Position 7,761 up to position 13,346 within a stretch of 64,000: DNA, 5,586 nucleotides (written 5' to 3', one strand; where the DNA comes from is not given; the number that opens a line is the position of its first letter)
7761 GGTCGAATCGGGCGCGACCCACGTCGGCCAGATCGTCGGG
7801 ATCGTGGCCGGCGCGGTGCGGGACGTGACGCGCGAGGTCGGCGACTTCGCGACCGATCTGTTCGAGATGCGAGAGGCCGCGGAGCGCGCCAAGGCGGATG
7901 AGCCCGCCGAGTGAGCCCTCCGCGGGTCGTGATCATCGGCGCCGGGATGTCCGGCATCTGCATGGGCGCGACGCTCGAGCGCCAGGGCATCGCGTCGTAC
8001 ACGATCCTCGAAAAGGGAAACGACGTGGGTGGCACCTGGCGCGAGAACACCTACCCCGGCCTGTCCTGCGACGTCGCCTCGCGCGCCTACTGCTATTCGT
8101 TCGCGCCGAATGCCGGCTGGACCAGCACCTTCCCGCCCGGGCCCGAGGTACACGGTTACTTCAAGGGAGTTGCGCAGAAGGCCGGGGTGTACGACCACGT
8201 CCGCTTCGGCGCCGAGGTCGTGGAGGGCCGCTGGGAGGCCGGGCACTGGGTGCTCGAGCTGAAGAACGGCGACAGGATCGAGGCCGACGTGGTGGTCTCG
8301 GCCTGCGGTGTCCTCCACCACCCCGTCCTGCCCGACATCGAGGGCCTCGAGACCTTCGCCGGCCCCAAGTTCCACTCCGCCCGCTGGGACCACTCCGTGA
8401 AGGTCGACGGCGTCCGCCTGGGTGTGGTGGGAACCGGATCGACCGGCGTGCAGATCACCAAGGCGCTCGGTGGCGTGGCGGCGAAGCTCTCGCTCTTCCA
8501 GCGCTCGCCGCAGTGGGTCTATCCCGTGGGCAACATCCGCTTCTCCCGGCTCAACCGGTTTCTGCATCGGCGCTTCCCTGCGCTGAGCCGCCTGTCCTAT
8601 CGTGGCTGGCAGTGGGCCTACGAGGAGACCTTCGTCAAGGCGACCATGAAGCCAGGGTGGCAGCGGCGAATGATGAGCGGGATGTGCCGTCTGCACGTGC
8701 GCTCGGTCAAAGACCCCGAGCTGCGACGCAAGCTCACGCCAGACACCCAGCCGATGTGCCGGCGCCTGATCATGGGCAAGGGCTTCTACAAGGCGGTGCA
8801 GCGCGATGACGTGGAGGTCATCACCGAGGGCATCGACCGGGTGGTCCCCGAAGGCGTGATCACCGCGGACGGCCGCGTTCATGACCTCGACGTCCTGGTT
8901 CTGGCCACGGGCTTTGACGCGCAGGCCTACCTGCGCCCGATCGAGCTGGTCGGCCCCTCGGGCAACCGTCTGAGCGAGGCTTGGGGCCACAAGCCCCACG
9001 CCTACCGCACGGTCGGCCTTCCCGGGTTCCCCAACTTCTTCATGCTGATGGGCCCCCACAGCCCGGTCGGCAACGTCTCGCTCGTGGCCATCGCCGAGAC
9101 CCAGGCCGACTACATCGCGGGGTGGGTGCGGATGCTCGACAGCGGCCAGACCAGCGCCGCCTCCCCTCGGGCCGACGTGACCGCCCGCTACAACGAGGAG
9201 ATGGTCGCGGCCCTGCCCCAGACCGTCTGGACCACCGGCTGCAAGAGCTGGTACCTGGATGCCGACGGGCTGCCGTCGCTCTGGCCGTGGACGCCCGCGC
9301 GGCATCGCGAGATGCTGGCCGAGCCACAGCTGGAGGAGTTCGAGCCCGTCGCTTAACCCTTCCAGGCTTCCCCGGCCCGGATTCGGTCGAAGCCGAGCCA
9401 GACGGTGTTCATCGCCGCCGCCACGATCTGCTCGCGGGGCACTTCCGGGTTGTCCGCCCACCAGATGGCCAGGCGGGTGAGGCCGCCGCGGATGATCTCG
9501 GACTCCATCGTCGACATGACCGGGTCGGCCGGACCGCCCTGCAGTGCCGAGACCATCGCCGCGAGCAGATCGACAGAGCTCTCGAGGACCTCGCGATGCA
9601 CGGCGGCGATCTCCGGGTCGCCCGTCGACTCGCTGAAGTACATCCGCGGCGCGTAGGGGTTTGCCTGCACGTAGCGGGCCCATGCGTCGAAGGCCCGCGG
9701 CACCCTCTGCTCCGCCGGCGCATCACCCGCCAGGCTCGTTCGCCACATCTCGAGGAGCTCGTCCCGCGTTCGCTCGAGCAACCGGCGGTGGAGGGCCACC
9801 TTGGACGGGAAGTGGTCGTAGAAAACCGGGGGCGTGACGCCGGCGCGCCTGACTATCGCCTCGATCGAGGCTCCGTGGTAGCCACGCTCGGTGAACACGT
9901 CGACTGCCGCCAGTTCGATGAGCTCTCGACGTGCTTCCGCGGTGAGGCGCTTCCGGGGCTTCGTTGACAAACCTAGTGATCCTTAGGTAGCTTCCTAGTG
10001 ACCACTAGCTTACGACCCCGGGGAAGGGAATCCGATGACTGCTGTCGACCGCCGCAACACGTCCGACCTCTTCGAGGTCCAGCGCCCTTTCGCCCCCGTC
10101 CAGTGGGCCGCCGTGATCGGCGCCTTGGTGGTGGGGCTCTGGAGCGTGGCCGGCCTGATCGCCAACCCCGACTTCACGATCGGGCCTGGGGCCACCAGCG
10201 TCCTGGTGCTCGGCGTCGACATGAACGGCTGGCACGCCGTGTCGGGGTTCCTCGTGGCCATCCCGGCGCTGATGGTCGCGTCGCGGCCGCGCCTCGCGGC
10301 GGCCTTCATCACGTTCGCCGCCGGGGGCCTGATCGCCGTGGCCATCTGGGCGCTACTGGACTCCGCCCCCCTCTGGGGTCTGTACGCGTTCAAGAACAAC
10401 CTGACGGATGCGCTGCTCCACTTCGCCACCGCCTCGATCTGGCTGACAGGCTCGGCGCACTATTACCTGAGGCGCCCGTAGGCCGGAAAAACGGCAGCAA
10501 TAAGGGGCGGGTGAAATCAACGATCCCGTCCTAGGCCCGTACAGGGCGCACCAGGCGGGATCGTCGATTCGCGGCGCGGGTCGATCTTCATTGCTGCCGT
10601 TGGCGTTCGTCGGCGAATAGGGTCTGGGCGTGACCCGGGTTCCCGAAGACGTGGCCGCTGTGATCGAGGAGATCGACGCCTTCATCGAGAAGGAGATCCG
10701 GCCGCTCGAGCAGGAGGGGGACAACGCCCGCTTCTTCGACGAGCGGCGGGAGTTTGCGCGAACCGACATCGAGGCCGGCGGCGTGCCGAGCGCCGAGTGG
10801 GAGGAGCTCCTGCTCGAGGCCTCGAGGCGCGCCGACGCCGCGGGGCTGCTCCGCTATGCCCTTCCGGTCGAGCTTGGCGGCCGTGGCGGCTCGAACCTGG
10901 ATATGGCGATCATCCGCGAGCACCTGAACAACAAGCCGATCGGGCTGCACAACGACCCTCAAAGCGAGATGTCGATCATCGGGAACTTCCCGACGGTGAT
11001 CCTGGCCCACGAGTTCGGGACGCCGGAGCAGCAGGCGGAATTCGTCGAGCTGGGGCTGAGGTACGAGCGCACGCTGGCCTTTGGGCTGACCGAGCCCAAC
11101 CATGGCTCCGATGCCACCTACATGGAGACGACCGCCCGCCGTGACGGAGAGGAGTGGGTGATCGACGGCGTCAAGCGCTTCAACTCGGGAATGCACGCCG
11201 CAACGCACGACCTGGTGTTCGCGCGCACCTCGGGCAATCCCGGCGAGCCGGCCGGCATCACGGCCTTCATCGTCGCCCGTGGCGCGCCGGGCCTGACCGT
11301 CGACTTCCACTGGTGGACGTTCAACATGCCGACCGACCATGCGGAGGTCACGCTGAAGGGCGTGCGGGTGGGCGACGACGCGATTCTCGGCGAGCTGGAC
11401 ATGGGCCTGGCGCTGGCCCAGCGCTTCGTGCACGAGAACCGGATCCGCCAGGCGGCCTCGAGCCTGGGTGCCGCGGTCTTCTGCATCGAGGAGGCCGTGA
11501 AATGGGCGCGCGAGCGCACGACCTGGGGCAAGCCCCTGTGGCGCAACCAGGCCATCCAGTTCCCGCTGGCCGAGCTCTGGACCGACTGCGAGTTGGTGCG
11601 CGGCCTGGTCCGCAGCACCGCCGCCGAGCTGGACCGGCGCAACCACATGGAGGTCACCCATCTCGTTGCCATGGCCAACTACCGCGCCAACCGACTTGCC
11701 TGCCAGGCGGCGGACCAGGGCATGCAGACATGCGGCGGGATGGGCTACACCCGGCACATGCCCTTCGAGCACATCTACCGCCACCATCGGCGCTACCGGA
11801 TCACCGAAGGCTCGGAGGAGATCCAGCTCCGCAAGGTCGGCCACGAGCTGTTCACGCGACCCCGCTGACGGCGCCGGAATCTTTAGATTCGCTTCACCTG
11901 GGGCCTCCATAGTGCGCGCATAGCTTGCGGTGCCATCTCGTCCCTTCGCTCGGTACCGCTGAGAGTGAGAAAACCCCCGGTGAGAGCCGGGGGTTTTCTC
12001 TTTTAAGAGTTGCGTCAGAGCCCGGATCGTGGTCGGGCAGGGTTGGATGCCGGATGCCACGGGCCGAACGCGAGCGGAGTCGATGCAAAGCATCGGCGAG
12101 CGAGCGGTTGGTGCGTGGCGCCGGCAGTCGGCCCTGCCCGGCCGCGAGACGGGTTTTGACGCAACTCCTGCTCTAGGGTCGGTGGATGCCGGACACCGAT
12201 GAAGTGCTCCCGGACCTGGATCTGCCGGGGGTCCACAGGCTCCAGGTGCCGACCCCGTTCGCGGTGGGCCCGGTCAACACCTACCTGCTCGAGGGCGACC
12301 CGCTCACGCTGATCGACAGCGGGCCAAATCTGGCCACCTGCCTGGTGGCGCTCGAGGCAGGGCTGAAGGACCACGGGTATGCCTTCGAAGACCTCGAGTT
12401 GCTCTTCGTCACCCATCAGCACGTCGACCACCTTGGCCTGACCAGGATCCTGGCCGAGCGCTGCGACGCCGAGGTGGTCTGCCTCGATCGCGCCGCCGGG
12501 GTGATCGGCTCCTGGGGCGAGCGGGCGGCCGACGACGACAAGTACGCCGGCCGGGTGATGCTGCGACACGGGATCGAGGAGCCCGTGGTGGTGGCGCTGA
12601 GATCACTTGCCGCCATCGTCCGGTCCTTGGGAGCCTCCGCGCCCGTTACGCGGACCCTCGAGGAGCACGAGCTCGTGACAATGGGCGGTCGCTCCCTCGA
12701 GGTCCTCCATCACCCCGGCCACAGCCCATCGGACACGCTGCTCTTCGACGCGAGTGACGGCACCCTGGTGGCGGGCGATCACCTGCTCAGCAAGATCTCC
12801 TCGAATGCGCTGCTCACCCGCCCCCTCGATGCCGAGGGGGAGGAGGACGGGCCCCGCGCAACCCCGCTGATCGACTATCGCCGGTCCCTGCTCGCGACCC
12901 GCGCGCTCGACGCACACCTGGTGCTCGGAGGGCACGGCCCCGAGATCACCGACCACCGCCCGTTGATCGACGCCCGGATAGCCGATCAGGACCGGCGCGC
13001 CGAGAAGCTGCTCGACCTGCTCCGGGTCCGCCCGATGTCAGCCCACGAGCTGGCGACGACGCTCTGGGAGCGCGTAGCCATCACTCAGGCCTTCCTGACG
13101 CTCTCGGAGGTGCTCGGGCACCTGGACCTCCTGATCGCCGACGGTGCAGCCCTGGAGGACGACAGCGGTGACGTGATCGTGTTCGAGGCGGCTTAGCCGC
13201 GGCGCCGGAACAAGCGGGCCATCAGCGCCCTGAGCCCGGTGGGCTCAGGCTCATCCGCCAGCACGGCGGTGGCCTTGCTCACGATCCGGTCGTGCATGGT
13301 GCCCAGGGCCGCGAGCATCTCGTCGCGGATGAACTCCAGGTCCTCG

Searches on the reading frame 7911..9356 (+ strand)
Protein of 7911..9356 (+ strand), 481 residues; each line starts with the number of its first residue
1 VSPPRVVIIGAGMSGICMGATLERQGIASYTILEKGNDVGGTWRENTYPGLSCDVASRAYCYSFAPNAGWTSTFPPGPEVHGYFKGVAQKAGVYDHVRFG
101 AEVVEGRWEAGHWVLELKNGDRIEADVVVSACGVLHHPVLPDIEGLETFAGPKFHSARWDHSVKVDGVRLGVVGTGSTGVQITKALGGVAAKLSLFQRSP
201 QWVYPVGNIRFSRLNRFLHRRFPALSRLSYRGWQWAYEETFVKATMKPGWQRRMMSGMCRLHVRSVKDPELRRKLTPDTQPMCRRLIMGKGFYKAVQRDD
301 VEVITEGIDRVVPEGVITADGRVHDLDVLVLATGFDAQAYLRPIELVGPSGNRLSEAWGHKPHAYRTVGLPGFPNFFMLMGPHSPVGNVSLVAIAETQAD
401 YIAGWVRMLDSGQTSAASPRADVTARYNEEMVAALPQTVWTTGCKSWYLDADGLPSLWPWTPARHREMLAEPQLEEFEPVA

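Call 74: search_protein_families(library=pfam, proteins=[window:7911-9356:+])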
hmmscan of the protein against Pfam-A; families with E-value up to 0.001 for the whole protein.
window:7911-9356:+ (481 aa): 7 families
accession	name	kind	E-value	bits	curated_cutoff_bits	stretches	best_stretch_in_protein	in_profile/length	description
PF13738.12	Pyr_redox_3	-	2.1e-13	50.6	30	1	7-202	1-199/305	Pyridine nucleotide-disulphide oxidoreductase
PF00743.25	FMO-like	-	5e-13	48.8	22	1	5-222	3-238/532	Flavin-binding monooxygenase-like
PF07992.20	Pyr_redox_2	-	1.1e-10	41.8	26.1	1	5-203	2-178/291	Pyridine nucleotide-disulphide oxidoreductase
PF13450.12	NAD_binding_8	-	1.7e-10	41.4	21.9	1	8-61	1-53/68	NAD(P)-binding Rossmann-like domain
PF01266.30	DAO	-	1.7e-06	28.2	27.9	1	5-46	1-42/353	FAD dependent oxidoreductase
PF13454.12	NAD_binding_9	-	7.8e-05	23.1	21.8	0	7-55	1-53/155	FAD-NAD(P)-binding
PF01593.30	Amino_oxidase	-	0.00096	19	19.8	0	96-133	218-255/443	Flavin containing amine oxidoreductase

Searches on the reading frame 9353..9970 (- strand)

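Call 74: search_protein_families(library=pfam, proteins=[window:9353-9970:-])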
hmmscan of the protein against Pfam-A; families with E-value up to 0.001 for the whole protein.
window:9353-9970:- (205 aa): 1 family
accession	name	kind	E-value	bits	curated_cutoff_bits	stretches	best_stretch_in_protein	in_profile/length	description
PF00440.29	TetR_N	-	8.6e-15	54.7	24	1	21-61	4-44/47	Bacterial regulatory proteins, tetR family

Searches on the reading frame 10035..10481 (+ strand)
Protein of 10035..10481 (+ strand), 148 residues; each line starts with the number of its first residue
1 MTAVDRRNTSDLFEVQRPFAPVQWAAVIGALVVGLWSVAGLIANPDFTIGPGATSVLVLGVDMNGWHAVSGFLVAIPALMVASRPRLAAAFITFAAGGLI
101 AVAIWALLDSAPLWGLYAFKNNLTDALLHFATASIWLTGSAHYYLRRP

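Call 74: search_protein_families(library=pfam, proteins=[window:10035-10481:+])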
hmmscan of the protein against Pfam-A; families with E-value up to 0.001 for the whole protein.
window:10035-10481:+ (148 aa): 1 family
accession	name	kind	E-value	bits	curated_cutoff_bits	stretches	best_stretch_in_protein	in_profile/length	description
PF14325.12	DUF4383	-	1.3e-05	25.8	27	1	23-137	1-120/125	Domain of unknown function (DUF4383)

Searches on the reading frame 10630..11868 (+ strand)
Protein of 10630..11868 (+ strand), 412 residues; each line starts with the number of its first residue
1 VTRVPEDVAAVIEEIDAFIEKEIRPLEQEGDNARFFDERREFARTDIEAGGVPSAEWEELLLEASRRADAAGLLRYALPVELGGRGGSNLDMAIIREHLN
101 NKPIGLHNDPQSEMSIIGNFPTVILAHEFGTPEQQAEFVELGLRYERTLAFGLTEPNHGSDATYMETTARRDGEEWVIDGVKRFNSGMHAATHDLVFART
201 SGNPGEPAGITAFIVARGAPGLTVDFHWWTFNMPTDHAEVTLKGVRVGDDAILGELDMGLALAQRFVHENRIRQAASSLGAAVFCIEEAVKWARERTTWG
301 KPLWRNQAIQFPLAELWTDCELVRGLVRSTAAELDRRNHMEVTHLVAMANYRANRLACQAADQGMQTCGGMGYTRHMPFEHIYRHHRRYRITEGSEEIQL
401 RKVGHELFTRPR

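Call 74: search_protein_families(library=pfam, proteins=[window:10630-11868:+])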
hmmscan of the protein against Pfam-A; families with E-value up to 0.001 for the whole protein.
window:10630-11868:+ (412 aa): 4 families
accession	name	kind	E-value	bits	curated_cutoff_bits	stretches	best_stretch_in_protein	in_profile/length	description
PF00441.29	Acyl-CoA_dh_1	-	1.5e-37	129.5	22.4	1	258-406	2-148/150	Acyl-CoA dehydrogenase, C-terminal domain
PF02770.24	Acyl-CoA_dh_M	-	1.8e-17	63.7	33.3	1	150-243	1-95/97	Acyl-CoA dehydrogenase, middle domain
PF08028.16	Acyl-CoA_dh_2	-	3e-10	40.9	22.7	1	274-384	3-121/134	Acyl-CoA dehydrogenase, C-terminal domain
PF02771.21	Acyl-CoA_dh_N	-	1.7e-07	32.1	22.9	1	35-139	7-106/113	Acyl-CoA dehydrogenase, N-terminal domain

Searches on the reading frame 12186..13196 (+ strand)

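Call 74: search_protein_families(library=pfam, proteins=[window:12186-13196:+])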
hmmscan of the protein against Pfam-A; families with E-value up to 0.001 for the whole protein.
window:12186-13196:+ (336 aa): 2 families
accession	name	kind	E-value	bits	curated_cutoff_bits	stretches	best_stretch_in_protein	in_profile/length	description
PF00753.33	Lactamase_B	-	8.4e-20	72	22.7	1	27-250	3-196/196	Metallo-beta-lactamase superfamily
PF12706.13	Lactamase_B_2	-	8.5e-06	25.9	27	1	42-136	4-98/200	Beta-lactamase superfamily domain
